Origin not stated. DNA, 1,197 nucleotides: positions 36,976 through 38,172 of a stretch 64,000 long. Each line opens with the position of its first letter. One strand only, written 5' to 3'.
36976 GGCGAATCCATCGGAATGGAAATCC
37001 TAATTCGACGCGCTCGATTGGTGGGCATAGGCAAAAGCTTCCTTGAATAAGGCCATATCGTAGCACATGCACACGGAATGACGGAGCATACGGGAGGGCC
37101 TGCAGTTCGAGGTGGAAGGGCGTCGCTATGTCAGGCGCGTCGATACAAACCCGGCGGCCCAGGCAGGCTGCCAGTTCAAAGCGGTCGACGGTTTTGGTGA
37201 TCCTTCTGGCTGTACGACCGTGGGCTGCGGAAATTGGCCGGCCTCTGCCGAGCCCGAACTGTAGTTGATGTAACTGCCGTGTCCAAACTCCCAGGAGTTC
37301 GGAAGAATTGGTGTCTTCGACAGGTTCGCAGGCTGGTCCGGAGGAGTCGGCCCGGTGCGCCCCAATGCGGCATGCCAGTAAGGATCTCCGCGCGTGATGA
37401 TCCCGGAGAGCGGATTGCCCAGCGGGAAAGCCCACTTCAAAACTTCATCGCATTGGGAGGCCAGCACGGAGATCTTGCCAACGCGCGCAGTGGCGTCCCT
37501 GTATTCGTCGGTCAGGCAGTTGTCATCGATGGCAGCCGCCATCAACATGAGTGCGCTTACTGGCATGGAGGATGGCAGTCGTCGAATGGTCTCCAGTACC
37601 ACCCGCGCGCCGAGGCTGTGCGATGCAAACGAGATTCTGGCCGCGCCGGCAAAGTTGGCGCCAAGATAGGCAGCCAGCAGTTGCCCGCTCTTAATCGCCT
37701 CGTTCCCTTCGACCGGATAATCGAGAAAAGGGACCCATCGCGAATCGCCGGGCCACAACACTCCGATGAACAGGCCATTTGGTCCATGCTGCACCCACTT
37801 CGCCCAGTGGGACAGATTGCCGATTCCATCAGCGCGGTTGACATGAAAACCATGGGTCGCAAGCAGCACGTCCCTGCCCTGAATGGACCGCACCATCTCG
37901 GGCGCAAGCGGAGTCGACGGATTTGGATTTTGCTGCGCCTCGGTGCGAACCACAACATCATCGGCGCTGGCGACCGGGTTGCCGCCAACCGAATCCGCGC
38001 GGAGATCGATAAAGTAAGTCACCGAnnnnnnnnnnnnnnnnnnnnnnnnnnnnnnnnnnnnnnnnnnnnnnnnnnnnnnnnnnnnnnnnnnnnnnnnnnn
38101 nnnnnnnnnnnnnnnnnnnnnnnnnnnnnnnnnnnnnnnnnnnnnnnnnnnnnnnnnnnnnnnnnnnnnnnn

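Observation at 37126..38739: Insulated two-gene cassette: unknown membrane protein translationally coupled to a DUF900-like serine alpha/beta hydrolase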

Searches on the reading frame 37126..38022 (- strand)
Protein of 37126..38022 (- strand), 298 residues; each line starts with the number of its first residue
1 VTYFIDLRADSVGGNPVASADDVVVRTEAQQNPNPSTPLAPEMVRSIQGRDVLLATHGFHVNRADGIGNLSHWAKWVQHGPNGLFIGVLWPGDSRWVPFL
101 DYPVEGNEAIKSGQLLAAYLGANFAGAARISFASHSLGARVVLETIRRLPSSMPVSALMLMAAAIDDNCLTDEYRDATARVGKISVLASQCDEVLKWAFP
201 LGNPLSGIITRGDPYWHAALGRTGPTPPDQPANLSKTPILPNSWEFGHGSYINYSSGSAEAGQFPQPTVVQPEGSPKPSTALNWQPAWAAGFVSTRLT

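Call 3: search_protein_families(library=pfam, proteins=[window:37126-38022:-], max_evalue=1)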
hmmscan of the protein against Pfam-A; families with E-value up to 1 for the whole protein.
window:37126-38022:- (298 aa): 3 families
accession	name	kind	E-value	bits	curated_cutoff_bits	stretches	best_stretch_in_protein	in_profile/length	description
PF05990.18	DUF900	-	1.7e-07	31.4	20.5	1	44-197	13-169/232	Alpha/beta hydrolase of unknown function (DUF900)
PF05277.18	DUF726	-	0.026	13.9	22.6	1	104-150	195-241/343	Protein of unknown function (DUF726)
PF05057.20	DUF676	-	0.23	11.4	20.3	1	127-152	77-102/217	Putative serine esterase (DUF676)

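Call 4: search_protein_families(library=padloc, proteins=[window:37126-38022:-], max_evalue=1)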
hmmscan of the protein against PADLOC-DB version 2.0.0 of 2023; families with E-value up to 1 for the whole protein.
window:37126-38022:- (298 aa): 0 families

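Call 5: search_protein_families(library=ncbifam, proteins=[window:37126-38022:-], max_evalue=1)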
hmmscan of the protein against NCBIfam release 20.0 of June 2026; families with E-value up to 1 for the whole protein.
window:37126-38022:- (298 aa): 1 family
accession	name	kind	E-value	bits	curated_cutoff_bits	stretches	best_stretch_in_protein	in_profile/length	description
NF011457.0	PRK14875.1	equivalog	0.11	11.5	307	1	116-164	184-232/372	acetoin dehydrogenase dihydrolipoyllysine-residue acetyltransferase subunit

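Call 7: find_homologous_proteins(query=window:37126-38022:-)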
Query window:37126-38022:- (298 aa): 1428 proteins with E <= 0.001 among 3696 candidates; the best 120 are listed.
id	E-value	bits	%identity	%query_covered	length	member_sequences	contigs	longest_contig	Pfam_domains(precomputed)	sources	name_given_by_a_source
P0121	6.8e-201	685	100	100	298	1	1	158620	PF05990.19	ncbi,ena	-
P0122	3.7e-191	653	96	100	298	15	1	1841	PF05990.19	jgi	jgi:hypothetical protein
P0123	4.3e-184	629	91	100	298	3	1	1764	PF05990.19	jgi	jgi:hypothetical protein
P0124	5.7e-180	616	89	100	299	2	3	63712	PF05990.19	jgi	jgi:hypothetical protein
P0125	2.0e-177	607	88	100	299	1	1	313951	PF05990.19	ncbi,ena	-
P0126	1.5e-176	605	88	100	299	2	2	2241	PF05990.19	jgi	jgi:hypothetical protein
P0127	3.7e-176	603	88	100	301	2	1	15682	PF05990.19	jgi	jgi:Alpha/beta hydrolase of unknown function (DUF900)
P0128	1.1e-173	595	86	100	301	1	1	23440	PF05990.19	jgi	jgi:hypothetical protein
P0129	6.8e-167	573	82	100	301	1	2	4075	PF05990.19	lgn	-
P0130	4.7e-166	570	82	100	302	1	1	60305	PF05990.19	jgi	jgi:hypothetical protein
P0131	7.5e-164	563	82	100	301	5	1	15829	PF05990.19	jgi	jgi:Alpha/beta hydrolase of unknown function (DUF900)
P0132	9.5e-161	553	81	99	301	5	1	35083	PF05990.19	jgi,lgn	jgi:pimeloyl-ACP methyl ester carboxylesterase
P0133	7.0e-155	533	78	99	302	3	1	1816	PF05990.19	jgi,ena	-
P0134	1.1e-154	533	78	99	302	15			PF05990.19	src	-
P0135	4.8e-151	521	81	94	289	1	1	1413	PF05990.19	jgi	jgi:hypothetical protein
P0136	4.9e-145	501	72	100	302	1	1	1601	PF05990.19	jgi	jgi:hypothetical protein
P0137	7.4e-143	494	69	100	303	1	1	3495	PF05990.19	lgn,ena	-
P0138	5.1e-141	488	71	100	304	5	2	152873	PF05990.19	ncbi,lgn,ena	-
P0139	3.6e-140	485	68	100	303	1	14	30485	PF05990.19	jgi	jgi:hypothetical protein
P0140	6.6e-140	484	70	100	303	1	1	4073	PF05990.19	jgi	jgi:hypothetical protein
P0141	8.5e-140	484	70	100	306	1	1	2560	PF05990.19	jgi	jgi:Alpha/beta hydrolase of unknown function (DUF900)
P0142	1.3e-139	483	68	100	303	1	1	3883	PF05990.19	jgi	jgi:hypothetical protein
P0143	3.6e-139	482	68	100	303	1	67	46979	PF05990.19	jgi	jgi:hypothetical protein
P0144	1.2e-138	480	68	100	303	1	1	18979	PF05990.19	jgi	jgi:hypothetical protein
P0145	1.7e-137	476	68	100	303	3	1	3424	PF05990.19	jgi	-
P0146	2.3e-137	476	69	100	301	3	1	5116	PF05990.19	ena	-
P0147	2.9e-137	476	67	100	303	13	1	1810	PF05990.19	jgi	jgi:hypothetical protein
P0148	3.7e-137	475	69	100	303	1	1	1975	PF05990.19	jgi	-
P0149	4.4e-137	475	67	100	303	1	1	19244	PF05990.19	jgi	jgi:hypothetical protein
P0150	5.0e-137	475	69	100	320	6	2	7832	PF05990.19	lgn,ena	-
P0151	7.1e-137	474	68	100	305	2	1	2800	PF05990.19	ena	-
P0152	7.3e-137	474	68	99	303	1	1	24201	PF05990.19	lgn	-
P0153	1.4e-136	473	68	100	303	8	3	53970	PF05990.19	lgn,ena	-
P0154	1.7e-136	473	67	100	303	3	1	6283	PF05990.19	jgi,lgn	jgi:hypothetical protein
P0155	3.1e-136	472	69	100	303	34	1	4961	PF05990.19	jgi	jgi:hypothetical protein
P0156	4.8e-136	472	68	100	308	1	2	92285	PF05990.19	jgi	jgi:hypothetical protein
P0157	5.1e-136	472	68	100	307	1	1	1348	PF05990.19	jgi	jgi:alpha/beta hydrolase family protein DUF900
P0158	9.5e-136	471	67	100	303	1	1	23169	PF05990.19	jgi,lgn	jgi:Alpha/beta hydrolase of unknown function (DUF900)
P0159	9.8e-136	471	68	100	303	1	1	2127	PF05990.19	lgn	-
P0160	1.1e-135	470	69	100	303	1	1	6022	PF05990.19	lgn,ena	-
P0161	5.6e-135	468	69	100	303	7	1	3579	PF05990.19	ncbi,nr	ncbi:MAG TPA: alpha/beta hydrolase [Terriglobales bacterium]|nr:alpha/beta hydrolase [Terriglobales 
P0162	6.3e-135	468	67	100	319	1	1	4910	PF05990.19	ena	-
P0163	1.3e-134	467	67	100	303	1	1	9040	PF05990.19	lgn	-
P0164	1.5e-134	467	68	99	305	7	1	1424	PF05990.19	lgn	-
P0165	1.9e-134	466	67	100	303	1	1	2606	PF05990.19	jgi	jgi:Alpha/beta hydrolase of unknown function (DUF900)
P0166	2.7e-134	466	68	99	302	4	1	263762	PF05990.19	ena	-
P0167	3.0e-134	466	69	100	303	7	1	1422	PF05990.19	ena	-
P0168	4.6e-134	465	67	100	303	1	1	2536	PF05990.19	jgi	jgi:hypothetical protein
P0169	4.8e-134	465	66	100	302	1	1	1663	PF05990.19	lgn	-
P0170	6.9e-134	465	66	100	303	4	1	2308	PF05990.19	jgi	jgi:hypothetical protein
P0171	1.0e-133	464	67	100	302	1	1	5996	PF05990.19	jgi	jgi:hypothetical protein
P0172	1.0e-133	464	67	100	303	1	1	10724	PF05990.19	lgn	-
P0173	1.1e-133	464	66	100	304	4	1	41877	PF05990.19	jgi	jgi:hypothetical protein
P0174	2.2e-133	463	67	100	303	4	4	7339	PF05990.19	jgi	jgi:Alpha/beta hydrolase of unknown function (DUF900)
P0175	4.0e-133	462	67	100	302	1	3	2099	PF05277.19,PF05990.19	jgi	jgi:hypothetical protein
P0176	4.3e-133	462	67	100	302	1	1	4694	PF05990.19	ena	-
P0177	9.9e-133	461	67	100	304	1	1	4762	PF05990.19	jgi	jgi:hypothetical protein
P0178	1.0e-132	461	67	100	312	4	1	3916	PF05990.19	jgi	-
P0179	1.1e-132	461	80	83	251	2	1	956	PF05990.19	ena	-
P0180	1.6e-132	460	68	100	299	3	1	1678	PF05990.19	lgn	-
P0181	2.8e-132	459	65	100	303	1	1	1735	PF05990.19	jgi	jgi:hypothetical protein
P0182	3.6e-132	459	64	100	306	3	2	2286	PF05990.19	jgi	-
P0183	4.5e-132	459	66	100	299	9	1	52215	PF05990.19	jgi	jgi:hypothetical protein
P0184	4.8e-132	458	65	100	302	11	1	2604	PF05990.19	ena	-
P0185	5.0e-132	458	67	100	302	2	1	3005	PF05990.19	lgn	-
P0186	6.1e-132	458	66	100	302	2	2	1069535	PF05990.19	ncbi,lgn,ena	-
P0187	6.6e-132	458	66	100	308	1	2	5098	PF05990.19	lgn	-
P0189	7.1e-132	458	66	100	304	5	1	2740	PF05990.19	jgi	jgi:hypothetical protein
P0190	7.1e-132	458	68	100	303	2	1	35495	PF05990.19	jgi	jgi:hypothetical protein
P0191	8.6e-132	458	65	100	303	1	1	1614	PF05990.19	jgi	jgi:hypothetical protein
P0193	1.2e-131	457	66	100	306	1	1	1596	PF05990.19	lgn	-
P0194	1.3e-131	457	67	100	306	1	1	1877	PF05990.19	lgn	-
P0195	1.3e-131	457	65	100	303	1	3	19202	PF05990.19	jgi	jgi:hypothetical protein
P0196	2.0e-131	456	67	100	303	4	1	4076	PF05990.19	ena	-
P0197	2.8e-131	456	66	100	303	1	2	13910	PF05990.19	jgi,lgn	jgi:hypothetical protein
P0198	3.1e-131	456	68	100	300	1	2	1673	PF05990.19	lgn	-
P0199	7.7e-131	455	66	100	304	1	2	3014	PF05990.19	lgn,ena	-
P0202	2.3e-130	453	67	100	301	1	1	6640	PF05990.19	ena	-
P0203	4.7e-130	452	67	100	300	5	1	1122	PF05990.19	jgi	jgi:hypothetical protein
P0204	4.8e-130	452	65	100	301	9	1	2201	PF05990.19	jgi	jgi:hypothetical protein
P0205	6.2e-130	452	68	100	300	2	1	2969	PF05990.19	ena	-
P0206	7.4e-130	451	65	99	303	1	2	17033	PF05990.19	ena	-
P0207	8.0e-130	451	67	100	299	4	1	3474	PF05990.19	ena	-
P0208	1.0e-129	451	65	100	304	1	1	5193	PF05990.19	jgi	-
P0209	1.2e-129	451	65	100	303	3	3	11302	PF05990.19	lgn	-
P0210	1.2e-129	451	66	100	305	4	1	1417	PF05990.19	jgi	jgi:hypothetical protein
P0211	1.4e-129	450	66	100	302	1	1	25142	PF05990.19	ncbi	ncbi:MAG: alpha/beta hydrolase [Terriglobales bacterium]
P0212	1.8e-129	450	66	100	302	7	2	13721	PF05990.19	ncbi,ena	-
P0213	2.1e-129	450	66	100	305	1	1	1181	PF05990.19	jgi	jgi:hypothetical protein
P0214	2.5e-129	450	65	100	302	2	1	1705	PF05990.19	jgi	-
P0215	4.2e-129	449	65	100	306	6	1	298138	PF05990.19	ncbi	ncbi:MAG: alpha/beta hydrolase [Candidatus Sulfotelmatobacter sp.]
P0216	1.1e-128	447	66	100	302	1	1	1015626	PF05990.19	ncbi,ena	-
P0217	1.4e-128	447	66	99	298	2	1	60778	PF05990.19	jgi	-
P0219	3.1e-128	446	67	100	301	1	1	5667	PF05990.19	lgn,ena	-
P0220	4.7e-128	445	66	100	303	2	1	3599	PF05990.19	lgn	-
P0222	8.6e-128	444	64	100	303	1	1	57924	PF05990.19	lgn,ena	-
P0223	9.3e-128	444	65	100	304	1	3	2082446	PF05990.19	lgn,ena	-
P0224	1.0e-127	444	65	100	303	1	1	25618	PF05990.19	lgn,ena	-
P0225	1.5e-127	444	65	100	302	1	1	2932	PF05990.19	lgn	-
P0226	1.5e-127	444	66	100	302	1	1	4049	PF05990.19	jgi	jgi:hypothetical protein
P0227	1.6e-127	444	64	100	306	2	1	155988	PF05990.19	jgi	jgi:hypothetical protein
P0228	2.1e-127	443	67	100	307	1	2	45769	PF05990.19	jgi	jgi:hypothetical protein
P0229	2.8e-127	443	64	99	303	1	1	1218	PF05990.19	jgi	jgi:hypothetical protein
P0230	2.9e-127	443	64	100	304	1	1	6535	PF05990.19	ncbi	-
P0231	3.8e-127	442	64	100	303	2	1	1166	PF05990.19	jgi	jgi:Alpha/beta hydrolase of unknown function (DUF900)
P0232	4.8e-127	442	65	100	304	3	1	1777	PF05990.19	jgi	jgi:hypothetical protein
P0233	2.0e-126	440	64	100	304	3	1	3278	PF05990.19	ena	-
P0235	4.4e-126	439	69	93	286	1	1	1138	PF05990.19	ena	-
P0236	4.5e-126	439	64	100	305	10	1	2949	PF05990.19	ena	-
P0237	5.2e-126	439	65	100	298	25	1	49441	PF05990.19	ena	-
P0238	5.2e-126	439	64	100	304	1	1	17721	PF05990.19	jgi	jgi:hypothetical protein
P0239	7.2e-126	438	64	100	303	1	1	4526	PF05990.19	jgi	jgi:hypothetical protein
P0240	8.5e-126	438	63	100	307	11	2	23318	PF05990.19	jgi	jgi:hypothetical protein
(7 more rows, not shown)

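Call 31: predict_structure(alignment_id=A2)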
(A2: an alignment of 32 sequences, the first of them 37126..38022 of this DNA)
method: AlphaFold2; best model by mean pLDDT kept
length: 298 residues; sequences in the alignment: 32
mean_pLDDT: 76.7   pTM: 0.84
mean pLDDT of the five models: 76.7, 71.3, 68.8, 65.2, 62.4
residues with pLDDT >= 90: 89; 70-90: 126; 50-70: 46; < 50: 37
segments of 3 or more residues with pLDDT < 50: 167-169, 197-228
pLDDT, mean of each block of 10 residues (from residue 1): 89 80 89 78 96 85 75 86 92 62 71 96 95 87 92 89 61 71 79 54 31 37 44 63 84 80 77 87 91 83
secondary structure, 60 per line:
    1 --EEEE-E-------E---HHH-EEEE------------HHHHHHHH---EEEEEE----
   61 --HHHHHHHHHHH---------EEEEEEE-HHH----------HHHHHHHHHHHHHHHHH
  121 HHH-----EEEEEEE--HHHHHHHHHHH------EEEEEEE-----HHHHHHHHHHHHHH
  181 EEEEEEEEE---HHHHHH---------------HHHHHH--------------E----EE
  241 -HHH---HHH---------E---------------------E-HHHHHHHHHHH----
elements in order: E3-6 E24-27 H40-47 E51-56 H63-73 E83-89 H104-123 E129-135 H138-148 E155-161 H167-180 E181-189 H193-198 H214-219 H284-294

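Call 34: search_solved_structures(query=A2, max_evalue=1, show_alignments=2)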
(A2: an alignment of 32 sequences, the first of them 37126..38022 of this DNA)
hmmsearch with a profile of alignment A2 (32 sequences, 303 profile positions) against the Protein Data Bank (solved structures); distinct sequences matched with E-value up to 1: 5.
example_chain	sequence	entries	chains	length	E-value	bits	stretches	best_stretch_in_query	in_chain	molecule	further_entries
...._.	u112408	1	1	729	0.024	17.3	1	72-141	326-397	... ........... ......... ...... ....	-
5d8m_A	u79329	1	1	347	0.027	17.1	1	120-182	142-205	Metagenomic carboxyl esterase MGS0156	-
5v8f_7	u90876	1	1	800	0.027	17.1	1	72-141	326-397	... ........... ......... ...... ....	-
28vy_7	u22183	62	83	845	0.029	17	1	72-141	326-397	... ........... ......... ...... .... | Minichromosome Maintenance 7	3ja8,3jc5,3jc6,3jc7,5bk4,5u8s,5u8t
5ct8_A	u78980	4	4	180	0.33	13.5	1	89-164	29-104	Quadruple mutant lipase A | Esterase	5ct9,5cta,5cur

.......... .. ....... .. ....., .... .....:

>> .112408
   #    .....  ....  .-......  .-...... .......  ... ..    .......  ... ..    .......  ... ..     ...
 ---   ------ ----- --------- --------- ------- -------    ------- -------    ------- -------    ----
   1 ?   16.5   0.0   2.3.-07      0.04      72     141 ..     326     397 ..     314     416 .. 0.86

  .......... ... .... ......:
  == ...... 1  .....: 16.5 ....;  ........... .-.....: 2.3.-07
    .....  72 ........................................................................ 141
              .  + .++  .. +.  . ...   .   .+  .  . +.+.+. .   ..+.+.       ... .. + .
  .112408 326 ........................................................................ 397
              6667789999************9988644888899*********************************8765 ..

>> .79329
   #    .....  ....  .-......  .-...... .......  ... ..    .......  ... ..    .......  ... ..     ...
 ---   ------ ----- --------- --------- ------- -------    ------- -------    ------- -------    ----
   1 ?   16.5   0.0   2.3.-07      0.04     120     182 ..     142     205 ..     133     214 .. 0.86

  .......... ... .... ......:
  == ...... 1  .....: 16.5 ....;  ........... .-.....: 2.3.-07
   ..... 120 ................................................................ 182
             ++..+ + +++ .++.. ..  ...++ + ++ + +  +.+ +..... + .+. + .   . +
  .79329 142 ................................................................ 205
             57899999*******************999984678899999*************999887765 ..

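Call 39: fold_search(model_id=the predicted structure, library=pdb)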
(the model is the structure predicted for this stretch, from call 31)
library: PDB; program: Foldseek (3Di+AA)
matches with E <= 10: 1220; with E <= 0.001: 3
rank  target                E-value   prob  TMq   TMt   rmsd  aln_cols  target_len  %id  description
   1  8ytv_B                3.4e-04  1.00  0.32  0.37   9.0       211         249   16  The M19 variant of Mipa-Petase from Micromonospora pattaloongensis (released 2025-01-15)
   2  6scd_A                3.6e-04  1.00  0.30  0.33   5.5       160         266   12  Polyester hydrolase PE-H Y250S mutant of Pseudomonas aestusnigri (released 2020-02-26)
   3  7yme_B                6.7e-04  1.00  0.31  0.35   4.7       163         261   15  Crystal structure of a PET hydrolase M9 variant from Cryptosporangium aurantiacum (released 2023-07-12)
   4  1uxo                  1.2e-03  1.00  0.32  0.48   4.5       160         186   12  The crystal structure of the ydeN gene product from B. subtilis (released 2004-05-27)
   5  7zr3_B                1.3e-03  1.00  0.31  0.30  12.0       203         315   14  STRUCTURE OF ESTER-HYDROLASE EH0 FROM THE METAGENOME OF SORGHUM BICOLOR RHIZOSPHERE FROM THE HENFAES RESEARCH CENTRE ( (released 2022-12-28)
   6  7xrh_B                1.4e-03  1.00  0.32  0.41   6.1       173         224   17  Feruloyl esterase from Lactobacillus acidophilus (released 2023-05-17)
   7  9iw9_A                1.6e-03  1.00  0.31  0.35   5.9       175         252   18  Crystal Structure of KbPETase (released 2025-07-30)
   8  8ytu_C                1.6e-03  1.00  0.29  0.33   5.4       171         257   15  Mipa-PETase from Micromonospora pattaloongensis (released 2025-01-15)
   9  5dwd_A                1.9e-03  1.00  0.35  0.47   4.8       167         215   19  Crystal structure of esterase PE8 (released 2016-10-26)
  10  6nkc_A                2.3e-03  1.00  0.30  0.49   5.8       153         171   16  Crystal Structure of the Lipase Lip_vut1 from Goat Rumen metagenome. (released 2020-01-22)
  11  1gpl                  2.5e-03  1.00  0.37  0.27   6.8       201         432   16  RP2 LIPASE (released 1997-02-12)
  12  5xjh                  2.5e-03  1.00  0.30  0.33   6.1       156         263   15  Crystal structure of PETase from Ideonella sakaiensis (released 2018-02-14)
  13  6zti_B                2.5e-03  1.00  0.32  0.22   5.5       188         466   16  Phospholipase PlaB from Legionella pneumophila in complex with thio-NAD (released 2021-06-02)
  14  6ij3                  2.5e-03  1.00  0.28  0.31   6.6       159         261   14  Crystal structure of PETase S121D, D186H mutant from Ideonella sakaiensis (released 2019-09-04)
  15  3dcn                  2.5e-03  0.99  0.30  0.42   6.7       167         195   17  Glomerella cingulata apo cutinase (released 2008-11-18)
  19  4qnn_A                2.9e-03  1.00  0.40  0.40   4.9       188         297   14  Crystal Structure of phospholipase A 1 from hornet(Vespa basalis) venom (released 2015-06-24)
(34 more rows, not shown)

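Call 54: search_protein_families(library=phrogs, proteins=[window:37126-38022:-], max_evalue=1)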
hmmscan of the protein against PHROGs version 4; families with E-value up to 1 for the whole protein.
window:37126-38022:- (298 aa): 0 families

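Call 88: search_dna_similar(query=window:37126-38022:-, collection=phages, mode=protein, max_evalue=0.001, max_rows=10)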
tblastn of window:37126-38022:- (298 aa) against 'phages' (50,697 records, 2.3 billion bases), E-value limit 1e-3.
No match.

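Call 89: search_dna_similar(query=window:37126-38022:-, collection=plasmids, mode=protein, max_evalue=1e-10, max_rows=20)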
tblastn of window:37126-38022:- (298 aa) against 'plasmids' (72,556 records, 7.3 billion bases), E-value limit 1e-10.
Records with a match: 1; places in all: 1; records where one place covers at least 80% of the query: 1.
Best place of each record, by identity: <60% 1.
By first word of the organism name: Sinorhizobium 1.
By predicted mobility (MOB-suite, as given by PLSDB): conjugative 1.
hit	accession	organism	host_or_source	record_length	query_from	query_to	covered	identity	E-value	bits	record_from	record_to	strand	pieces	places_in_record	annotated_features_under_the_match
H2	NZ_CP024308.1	Sinorhizobium fredii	Phaseolus vulgaris,cell culture,plant ...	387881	1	266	89%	35.7%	1e-30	128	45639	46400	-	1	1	alpha/beta hydrolase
